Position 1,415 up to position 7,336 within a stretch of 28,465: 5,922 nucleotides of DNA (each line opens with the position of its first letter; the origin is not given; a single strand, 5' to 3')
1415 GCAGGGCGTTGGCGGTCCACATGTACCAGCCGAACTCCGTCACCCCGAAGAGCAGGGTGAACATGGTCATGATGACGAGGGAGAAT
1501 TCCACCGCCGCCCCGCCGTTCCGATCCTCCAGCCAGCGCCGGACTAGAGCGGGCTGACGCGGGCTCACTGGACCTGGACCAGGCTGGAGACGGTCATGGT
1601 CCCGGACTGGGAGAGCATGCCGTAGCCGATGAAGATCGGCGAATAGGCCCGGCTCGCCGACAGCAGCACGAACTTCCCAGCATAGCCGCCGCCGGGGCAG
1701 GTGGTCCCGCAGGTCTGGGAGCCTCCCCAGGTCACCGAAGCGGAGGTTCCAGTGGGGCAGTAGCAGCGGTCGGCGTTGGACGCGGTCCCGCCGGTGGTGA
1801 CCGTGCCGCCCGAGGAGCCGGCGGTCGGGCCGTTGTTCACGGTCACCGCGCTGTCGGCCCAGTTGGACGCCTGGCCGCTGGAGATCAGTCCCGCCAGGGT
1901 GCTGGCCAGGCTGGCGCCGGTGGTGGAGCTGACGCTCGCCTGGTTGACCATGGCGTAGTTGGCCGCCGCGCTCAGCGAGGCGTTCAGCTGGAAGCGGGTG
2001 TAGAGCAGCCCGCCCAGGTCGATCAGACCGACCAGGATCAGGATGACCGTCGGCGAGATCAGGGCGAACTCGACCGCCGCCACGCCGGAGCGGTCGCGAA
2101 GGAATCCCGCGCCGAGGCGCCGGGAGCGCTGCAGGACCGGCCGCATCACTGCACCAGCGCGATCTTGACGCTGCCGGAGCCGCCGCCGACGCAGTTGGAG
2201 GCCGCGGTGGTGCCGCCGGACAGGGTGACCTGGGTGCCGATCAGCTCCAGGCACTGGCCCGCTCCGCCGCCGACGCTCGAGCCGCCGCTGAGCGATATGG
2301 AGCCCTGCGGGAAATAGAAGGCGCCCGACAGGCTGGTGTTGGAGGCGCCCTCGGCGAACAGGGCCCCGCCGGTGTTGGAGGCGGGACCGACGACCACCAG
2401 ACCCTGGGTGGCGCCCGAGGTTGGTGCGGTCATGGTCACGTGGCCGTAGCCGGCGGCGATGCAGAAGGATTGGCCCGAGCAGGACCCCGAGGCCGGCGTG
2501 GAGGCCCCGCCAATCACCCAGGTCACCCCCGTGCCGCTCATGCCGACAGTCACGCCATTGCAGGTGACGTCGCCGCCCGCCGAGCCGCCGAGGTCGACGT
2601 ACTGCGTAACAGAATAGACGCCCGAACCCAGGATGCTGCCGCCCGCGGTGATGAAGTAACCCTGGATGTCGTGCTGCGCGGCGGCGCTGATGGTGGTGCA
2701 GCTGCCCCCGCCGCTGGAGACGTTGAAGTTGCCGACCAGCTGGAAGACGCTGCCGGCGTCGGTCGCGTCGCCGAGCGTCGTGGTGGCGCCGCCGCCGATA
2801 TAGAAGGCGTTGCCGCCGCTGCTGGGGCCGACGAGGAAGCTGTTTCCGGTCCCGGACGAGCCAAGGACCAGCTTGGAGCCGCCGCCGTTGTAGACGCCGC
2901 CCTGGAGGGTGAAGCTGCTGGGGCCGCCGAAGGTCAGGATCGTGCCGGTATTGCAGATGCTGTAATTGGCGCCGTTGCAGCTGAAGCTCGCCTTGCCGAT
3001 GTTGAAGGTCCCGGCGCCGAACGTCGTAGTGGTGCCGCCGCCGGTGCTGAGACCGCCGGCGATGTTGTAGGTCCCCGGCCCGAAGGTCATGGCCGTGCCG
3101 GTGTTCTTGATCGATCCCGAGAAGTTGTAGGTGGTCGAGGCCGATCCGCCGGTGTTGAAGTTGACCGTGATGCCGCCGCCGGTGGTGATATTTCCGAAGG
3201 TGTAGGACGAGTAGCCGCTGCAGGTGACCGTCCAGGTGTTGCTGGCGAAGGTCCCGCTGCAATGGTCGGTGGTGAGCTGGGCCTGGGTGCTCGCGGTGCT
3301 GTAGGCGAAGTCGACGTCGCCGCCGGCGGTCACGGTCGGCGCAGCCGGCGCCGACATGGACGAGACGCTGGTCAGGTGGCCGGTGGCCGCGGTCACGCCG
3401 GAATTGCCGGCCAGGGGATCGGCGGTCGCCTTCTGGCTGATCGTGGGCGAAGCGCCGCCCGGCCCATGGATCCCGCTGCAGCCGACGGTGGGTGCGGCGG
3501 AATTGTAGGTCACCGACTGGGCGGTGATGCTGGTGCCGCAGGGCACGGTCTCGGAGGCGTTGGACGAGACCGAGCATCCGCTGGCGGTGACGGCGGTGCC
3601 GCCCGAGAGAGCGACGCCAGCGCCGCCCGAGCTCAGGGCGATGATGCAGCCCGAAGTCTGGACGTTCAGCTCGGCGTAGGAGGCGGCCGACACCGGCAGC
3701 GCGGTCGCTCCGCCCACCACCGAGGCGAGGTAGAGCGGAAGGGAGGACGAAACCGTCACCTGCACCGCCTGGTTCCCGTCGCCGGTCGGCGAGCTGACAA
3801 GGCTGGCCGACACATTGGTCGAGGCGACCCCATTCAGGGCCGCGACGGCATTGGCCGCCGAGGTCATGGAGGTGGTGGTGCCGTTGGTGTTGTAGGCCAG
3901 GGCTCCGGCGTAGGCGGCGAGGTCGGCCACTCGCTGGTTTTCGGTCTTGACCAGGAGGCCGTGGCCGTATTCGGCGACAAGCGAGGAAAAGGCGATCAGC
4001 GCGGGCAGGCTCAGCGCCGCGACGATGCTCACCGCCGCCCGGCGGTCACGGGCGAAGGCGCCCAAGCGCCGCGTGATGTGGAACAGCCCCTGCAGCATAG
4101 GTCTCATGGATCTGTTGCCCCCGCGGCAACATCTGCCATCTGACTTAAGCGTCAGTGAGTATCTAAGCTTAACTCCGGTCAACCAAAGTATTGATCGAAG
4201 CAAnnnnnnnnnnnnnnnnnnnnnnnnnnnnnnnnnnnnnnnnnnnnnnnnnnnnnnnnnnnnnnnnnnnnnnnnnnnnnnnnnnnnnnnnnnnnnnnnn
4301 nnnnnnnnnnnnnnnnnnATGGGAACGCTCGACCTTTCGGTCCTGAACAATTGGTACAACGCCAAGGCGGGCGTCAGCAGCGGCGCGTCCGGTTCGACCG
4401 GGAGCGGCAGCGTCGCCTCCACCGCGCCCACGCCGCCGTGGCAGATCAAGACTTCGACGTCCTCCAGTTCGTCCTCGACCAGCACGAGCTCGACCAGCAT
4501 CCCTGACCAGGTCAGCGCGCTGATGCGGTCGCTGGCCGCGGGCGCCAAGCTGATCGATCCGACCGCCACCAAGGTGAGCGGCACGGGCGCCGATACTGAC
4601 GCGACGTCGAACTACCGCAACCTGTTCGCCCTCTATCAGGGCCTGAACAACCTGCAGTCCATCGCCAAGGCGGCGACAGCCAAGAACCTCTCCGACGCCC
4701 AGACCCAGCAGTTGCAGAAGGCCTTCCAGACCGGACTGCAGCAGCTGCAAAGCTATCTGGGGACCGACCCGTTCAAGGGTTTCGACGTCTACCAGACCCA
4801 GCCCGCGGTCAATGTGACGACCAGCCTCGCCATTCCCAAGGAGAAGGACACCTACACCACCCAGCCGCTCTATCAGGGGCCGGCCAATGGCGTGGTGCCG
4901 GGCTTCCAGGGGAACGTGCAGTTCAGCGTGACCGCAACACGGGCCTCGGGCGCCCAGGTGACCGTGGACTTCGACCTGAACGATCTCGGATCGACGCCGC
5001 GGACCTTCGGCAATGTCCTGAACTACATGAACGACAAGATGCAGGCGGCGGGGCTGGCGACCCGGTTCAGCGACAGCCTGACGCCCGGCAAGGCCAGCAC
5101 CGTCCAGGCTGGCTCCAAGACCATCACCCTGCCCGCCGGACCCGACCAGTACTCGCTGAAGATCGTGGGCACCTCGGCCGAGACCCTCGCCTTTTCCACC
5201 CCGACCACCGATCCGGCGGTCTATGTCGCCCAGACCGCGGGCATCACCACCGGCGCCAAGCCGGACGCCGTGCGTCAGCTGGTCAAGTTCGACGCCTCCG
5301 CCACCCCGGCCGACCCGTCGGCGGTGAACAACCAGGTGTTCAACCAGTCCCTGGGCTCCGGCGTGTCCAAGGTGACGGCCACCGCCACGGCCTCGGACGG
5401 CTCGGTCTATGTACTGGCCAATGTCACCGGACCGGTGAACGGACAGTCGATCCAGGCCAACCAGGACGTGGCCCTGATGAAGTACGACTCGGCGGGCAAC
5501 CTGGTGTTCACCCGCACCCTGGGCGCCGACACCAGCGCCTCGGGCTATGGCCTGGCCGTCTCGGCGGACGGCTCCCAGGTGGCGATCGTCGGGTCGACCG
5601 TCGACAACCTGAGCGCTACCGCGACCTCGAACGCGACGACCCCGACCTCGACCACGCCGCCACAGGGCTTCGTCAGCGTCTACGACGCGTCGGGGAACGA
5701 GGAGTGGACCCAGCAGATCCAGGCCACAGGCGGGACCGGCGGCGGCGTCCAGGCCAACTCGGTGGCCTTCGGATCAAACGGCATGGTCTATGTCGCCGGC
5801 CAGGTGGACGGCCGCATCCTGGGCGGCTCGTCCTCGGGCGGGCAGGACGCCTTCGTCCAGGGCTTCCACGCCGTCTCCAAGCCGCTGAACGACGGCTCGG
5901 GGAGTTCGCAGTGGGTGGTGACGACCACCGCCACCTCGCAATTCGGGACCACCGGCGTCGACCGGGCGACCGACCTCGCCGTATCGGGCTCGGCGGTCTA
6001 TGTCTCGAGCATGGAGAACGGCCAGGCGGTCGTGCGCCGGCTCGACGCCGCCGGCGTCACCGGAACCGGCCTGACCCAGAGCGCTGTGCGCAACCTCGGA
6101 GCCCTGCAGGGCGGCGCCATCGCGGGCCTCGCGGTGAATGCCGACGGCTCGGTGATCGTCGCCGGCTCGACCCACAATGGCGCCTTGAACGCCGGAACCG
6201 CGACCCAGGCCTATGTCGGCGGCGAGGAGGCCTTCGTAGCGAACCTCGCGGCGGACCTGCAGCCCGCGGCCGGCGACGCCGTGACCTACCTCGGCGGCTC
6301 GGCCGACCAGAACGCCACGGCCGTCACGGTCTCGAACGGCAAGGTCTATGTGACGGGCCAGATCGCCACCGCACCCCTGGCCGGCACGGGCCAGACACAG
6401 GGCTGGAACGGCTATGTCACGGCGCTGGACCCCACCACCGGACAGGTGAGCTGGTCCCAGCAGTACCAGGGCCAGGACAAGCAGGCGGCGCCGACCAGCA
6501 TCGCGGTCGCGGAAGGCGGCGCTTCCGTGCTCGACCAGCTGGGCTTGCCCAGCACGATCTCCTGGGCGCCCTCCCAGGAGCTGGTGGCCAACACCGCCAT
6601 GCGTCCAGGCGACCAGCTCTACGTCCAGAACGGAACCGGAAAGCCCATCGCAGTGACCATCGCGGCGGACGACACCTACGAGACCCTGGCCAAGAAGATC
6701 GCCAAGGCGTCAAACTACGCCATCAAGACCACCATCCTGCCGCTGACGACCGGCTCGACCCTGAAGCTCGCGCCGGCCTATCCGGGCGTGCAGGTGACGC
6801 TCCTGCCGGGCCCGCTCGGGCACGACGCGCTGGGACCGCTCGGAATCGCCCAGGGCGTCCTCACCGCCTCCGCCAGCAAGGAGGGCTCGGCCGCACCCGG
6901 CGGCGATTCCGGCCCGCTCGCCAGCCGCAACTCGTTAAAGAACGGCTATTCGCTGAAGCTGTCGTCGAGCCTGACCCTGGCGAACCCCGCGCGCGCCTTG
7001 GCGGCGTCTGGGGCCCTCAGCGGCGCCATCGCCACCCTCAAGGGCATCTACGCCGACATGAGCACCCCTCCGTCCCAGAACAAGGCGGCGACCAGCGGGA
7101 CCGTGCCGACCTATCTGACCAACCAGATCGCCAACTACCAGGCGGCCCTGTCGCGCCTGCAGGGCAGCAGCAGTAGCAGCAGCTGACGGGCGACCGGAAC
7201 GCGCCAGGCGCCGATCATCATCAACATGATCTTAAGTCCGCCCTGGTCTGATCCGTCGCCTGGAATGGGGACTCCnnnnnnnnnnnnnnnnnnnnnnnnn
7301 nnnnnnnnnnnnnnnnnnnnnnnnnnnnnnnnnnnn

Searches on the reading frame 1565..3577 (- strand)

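Call 13: search_protein_families(library=pfam, proteins=[window:1565-3577:-], max_evalue=0.001)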
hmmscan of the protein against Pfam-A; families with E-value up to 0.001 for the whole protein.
window:1565-3577:- (670 aa): 2 families
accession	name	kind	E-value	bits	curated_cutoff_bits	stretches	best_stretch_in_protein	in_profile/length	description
PF07811.17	TadE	-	1.2e-09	38.6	22.9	1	498-539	1-42/43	TadE-like protein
PF04964.19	Flp_Fap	-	0.00061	20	32.2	0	492-530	1-40/46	Flp/Fap pilin component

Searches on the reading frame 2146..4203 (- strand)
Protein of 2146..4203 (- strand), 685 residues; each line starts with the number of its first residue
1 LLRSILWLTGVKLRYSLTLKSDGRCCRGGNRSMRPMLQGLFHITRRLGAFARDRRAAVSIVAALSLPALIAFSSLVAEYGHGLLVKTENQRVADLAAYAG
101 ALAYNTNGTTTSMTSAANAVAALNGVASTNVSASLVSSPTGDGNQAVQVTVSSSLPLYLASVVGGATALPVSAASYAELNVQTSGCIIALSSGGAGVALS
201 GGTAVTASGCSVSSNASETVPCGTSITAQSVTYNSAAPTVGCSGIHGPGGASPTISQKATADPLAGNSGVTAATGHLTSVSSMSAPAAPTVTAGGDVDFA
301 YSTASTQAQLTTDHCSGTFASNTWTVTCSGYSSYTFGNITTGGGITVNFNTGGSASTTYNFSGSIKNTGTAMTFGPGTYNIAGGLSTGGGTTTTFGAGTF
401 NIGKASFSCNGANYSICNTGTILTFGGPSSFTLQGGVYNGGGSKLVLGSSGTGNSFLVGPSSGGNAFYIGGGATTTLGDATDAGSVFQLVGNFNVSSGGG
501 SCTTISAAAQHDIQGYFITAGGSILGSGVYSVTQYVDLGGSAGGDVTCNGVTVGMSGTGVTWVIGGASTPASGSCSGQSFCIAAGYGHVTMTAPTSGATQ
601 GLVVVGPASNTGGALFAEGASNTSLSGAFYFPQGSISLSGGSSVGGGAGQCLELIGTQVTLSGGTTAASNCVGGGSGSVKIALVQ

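Call 12: search_protein_families(library=pfam, proteins=[window:2146-4203:-], max_evalue=0.001)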
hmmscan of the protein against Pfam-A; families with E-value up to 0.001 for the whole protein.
window:2146-4203:- (685 aa): 1 family
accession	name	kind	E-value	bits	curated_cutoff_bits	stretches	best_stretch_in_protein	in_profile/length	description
PF13400.11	Tad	-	0.00017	22.3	22.3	1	58-101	3-45/47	Putative Flp pilus-assembly TadE/G-like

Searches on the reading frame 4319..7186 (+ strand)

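Call 12: search_protein_families(library=pfam, proteins=[window:4319-7186:+], max_evalue=0.001)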
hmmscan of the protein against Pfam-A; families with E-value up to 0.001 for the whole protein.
window:4319-7186:+ (955 aa): 0 families

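Call 33: search_protein_families(library=ncbifam, proteins=[window:4319-7186:+], max_evalue=0.01)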
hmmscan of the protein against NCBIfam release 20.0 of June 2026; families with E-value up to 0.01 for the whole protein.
window:4319-7186:+ (955 aa): 1 family
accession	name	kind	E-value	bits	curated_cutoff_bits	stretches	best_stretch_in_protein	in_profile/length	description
NF047494.1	Lepto_SBBP_lipo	equivalog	2.4e-16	59.5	400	2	356-513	77-462/466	SBBP repeat beta-propeller lipoprotein, LipL53 family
